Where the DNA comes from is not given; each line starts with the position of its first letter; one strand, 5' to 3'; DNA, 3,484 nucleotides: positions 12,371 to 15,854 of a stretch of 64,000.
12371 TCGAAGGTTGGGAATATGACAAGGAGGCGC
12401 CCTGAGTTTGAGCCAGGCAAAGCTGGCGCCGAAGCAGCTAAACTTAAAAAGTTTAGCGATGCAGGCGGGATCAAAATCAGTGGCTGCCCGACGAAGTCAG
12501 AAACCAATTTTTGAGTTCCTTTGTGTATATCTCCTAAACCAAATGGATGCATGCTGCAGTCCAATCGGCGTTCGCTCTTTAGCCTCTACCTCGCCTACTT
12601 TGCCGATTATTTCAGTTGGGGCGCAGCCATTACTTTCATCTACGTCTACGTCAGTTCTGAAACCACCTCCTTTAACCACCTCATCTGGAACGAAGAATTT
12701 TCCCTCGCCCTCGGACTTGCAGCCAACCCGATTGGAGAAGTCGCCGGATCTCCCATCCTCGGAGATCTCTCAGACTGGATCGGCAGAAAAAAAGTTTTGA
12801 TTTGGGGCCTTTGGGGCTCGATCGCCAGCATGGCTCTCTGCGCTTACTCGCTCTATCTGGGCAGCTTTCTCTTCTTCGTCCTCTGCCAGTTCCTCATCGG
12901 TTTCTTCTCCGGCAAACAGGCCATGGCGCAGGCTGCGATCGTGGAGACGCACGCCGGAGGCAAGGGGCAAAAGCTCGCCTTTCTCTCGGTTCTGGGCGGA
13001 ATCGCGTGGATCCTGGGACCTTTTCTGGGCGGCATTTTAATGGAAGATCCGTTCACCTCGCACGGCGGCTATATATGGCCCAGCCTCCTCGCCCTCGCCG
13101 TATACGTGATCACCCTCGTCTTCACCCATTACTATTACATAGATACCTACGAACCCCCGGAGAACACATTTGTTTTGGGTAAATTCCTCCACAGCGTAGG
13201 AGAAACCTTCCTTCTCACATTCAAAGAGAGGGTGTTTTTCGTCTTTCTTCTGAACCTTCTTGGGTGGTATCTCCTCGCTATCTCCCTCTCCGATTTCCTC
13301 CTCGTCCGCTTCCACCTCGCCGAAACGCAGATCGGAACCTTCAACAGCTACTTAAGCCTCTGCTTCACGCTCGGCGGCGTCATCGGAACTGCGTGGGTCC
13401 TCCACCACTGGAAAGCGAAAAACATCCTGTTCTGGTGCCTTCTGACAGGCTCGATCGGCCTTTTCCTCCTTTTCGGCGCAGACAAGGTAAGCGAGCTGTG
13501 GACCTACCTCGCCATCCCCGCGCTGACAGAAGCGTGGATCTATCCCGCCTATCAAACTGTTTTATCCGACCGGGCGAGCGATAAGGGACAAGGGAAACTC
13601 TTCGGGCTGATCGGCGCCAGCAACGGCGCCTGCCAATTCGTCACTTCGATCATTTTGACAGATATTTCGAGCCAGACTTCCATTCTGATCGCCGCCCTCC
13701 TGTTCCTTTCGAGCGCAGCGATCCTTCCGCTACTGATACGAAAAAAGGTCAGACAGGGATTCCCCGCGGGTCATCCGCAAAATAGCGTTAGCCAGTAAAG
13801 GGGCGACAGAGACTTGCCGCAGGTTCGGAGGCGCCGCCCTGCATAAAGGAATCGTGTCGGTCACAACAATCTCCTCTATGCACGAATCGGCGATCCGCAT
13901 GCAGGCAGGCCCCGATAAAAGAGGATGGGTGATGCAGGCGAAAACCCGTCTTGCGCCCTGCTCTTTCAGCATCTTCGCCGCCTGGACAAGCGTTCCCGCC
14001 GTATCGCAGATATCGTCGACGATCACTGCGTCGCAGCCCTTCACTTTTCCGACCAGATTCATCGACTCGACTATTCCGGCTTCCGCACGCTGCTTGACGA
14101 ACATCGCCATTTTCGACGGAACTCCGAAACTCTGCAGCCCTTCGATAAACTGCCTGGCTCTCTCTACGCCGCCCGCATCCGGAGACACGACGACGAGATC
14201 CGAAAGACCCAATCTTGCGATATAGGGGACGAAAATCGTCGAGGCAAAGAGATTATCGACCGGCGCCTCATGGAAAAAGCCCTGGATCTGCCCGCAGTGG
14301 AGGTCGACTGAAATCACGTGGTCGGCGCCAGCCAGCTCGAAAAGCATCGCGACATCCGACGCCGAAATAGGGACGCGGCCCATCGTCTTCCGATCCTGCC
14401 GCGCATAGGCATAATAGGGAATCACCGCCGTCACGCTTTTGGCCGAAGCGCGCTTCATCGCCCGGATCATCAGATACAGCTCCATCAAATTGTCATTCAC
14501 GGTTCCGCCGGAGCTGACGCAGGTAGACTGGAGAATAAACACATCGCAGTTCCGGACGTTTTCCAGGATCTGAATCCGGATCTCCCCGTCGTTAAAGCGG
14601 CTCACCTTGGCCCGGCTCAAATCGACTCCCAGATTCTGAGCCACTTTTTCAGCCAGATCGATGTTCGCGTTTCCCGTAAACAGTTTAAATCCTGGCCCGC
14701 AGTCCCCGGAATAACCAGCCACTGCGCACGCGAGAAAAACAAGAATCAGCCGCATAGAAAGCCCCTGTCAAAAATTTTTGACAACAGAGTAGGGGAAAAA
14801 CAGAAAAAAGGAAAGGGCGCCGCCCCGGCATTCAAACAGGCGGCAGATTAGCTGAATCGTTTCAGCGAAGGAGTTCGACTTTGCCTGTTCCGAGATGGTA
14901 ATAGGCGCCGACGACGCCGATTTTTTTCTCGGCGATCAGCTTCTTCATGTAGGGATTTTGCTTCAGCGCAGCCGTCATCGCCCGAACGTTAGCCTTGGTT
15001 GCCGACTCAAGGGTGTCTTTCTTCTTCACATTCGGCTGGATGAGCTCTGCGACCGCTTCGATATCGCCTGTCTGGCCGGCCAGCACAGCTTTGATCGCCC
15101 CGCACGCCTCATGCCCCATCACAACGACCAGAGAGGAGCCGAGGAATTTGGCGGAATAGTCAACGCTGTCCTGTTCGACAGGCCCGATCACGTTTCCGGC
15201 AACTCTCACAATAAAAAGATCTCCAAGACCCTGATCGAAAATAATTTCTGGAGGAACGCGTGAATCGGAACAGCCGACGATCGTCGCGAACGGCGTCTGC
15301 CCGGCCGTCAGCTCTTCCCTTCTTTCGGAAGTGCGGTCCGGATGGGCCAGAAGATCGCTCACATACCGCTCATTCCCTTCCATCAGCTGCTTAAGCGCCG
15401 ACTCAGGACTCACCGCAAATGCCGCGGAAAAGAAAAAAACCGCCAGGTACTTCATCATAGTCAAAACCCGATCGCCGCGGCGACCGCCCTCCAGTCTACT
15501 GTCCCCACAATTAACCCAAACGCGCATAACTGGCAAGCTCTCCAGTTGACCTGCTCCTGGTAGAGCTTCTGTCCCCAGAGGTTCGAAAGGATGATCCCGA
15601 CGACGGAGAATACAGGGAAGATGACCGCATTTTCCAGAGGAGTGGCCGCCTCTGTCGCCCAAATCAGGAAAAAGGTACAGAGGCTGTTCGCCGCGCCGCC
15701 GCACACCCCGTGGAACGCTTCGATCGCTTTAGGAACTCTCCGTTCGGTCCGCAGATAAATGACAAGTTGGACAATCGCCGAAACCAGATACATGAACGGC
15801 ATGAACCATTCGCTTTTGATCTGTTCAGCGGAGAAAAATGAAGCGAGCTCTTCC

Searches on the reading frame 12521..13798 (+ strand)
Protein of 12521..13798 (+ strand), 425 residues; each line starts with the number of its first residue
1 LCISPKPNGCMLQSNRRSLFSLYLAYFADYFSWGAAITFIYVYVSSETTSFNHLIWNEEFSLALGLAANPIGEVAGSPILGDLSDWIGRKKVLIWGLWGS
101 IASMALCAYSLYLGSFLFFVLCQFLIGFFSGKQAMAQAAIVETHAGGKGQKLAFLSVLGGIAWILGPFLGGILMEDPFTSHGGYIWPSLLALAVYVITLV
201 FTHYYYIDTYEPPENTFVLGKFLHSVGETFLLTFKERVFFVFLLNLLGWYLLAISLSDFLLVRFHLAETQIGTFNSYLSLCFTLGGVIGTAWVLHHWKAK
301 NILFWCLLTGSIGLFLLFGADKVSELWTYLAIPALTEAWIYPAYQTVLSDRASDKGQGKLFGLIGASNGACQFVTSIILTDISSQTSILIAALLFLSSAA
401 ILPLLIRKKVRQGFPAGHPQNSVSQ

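Call 26: search_protein_families(library=pfam, proteins=[window:12521-13798:+], max_evalue=0.0001)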
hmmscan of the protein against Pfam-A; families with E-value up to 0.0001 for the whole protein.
window:12521-13798:+ (425 aa): 2 families
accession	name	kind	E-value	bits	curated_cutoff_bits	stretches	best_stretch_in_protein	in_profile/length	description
PF07690.21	MFS_1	-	1.2e-28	100.4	33.4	2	22-216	1-182/347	Major Facilitator Superfamily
PF00083.30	Sugar_tr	-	4.7e-05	22.9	22.3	1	58-199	44-185/452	Sugar (and other) transporter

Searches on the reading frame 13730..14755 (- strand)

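Call 26: search_protein_families(library=pfam, proteins=[window:13730-14755:-], max_evalue=0.0001)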
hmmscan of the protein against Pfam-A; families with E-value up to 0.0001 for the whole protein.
window:13730-14755:- (341 aa): 3 families
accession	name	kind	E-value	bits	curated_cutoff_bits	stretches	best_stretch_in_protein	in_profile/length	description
PF13793.12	Pribosyltran_N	-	3.5e-49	166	25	1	24-143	2-117/117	N-terminal domain of ribose phosphate pyrophosphokinase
PF14572.12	Pribosyl_synth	-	2.8e-26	93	27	1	231-338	74-183/184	Phosphoribosyl synthetase-associated domain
PF00156.33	Pribosyltran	-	2.6e-14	53.3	26.3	1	183-276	27-123/158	Phosphoribosyl transferase domain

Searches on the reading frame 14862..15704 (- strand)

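Call 26: search_protein_families(library=pfam, proteins=[window:14862-15704:-], max_evalue=0.0001)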
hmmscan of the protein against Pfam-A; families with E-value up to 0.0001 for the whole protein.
window:14862-15704:- (280 aa): 1 family
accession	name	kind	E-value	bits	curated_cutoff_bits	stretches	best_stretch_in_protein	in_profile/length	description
PF00484.24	Pro_CA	-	1.1e-34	120.4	25.7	1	140-276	1-156/156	Carbonic anhydrase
